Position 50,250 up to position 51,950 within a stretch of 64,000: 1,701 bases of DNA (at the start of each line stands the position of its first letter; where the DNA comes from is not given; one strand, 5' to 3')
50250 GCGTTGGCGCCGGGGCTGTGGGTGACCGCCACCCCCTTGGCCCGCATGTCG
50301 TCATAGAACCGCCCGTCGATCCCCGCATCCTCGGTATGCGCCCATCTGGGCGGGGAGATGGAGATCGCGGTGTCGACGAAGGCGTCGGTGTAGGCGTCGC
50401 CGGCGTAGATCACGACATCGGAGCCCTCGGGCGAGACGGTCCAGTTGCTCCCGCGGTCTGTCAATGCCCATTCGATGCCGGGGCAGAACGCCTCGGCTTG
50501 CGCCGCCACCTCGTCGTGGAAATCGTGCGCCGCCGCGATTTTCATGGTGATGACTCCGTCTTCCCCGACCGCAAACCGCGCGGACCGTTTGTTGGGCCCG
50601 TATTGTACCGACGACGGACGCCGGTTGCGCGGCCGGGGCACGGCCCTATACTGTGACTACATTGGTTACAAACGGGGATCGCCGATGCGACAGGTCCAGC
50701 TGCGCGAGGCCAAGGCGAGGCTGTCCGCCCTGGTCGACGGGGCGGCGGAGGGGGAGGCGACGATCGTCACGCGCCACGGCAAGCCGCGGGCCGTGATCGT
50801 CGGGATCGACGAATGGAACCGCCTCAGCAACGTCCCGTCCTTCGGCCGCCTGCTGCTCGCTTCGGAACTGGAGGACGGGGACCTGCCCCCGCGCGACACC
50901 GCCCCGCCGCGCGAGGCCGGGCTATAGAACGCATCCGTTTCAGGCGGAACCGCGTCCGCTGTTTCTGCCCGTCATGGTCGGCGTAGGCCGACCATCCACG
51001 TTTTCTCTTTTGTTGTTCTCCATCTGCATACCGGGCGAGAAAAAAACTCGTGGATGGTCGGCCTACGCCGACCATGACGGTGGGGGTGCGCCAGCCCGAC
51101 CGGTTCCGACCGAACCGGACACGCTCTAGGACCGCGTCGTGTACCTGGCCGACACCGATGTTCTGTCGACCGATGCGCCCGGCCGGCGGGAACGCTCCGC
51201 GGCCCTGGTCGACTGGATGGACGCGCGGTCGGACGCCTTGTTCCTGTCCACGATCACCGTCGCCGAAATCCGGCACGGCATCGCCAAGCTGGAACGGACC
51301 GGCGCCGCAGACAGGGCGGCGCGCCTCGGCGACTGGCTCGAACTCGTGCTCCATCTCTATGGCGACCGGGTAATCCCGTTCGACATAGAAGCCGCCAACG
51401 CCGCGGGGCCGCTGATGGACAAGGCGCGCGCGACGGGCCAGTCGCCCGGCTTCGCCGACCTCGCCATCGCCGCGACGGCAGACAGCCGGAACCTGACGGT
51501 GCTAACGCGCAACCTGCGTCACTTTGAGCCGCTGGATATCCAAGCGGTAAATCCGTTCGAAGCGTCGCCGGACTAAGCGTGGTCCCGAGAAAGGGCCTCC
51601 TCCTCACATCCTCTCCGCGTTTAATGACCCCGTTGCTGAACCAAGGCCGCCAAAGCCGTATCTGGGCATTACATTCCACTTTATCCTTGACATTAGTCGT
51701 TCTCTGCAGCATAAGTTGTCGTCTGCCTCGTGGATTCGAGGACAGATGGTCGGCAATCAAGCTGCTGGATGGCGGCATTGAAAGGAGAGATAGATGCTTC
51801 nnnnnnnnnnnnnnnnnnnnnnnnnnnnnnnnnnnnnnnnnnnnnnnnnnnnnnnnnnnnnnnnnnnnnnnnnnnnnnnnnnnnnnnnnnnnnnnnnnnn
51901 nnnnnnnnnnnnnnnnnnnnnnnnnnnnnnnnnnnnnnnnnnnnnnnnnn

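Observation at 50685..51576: Phd/YefM-VapC toxin-antitoxin pair physically split by a family-A palindromic element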

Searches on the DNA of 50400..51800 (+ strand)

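Call 37: search_rna_families(source=window, start=50400, end=51800, threshold=evalue, max_evalue=1)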
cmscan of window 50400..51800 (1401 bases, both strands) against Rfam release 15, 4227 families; matches with E-value up to 1: 0.
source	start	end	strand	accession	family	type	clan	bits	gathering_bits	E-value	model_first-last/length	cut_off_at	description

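Call 38: search_dna_similar(query=window:50925-51141:+, collection=plasmids, mode=distant, max_evalue=0.001, max_rows=25)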
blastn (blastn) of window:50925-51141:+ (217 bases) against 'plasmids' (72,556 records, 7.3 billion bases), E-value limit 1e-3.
No match.

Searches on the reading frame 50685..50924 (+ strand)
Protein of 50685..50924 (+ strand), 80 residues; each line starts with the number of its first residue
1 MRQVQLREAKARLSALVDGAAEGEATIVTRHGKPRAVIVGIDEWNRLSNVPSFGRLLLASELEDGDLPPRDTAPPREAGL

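Call 9: search_protein_families(library=pfam, proteins=[window:50685-50924:+], max_evalue=0.01)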
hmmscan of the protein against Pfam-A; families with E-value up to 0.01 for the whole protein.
window:50685-50924:+ (80 aa): 1 family
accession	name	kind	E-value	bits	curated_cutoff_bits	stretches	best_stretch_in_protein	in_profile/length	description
PF02604.26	PhdYeFM_antitox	-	4.4e-16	58.8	29.8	1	1-62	1-63/74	Antitoxin Phd_YefM, type II toxin-antitoxin system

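Call 10: search_protein_families(library=ncbifam, proteins=[window:50685-50924:+], max_evalue=0.01)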
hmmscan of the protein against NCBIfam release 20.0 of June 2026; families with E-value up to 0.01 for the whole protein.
window:50685-50924:+ (80 aa): 1 family
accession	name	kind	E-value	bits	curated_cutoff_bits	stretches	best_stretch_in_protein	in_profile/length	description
TIGR01552.1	phd_fam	subfamily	5.5e-12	44.8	20.8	1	4-49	2-47/53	type II toxin-antitoxin system prevent-host-death family antitoxin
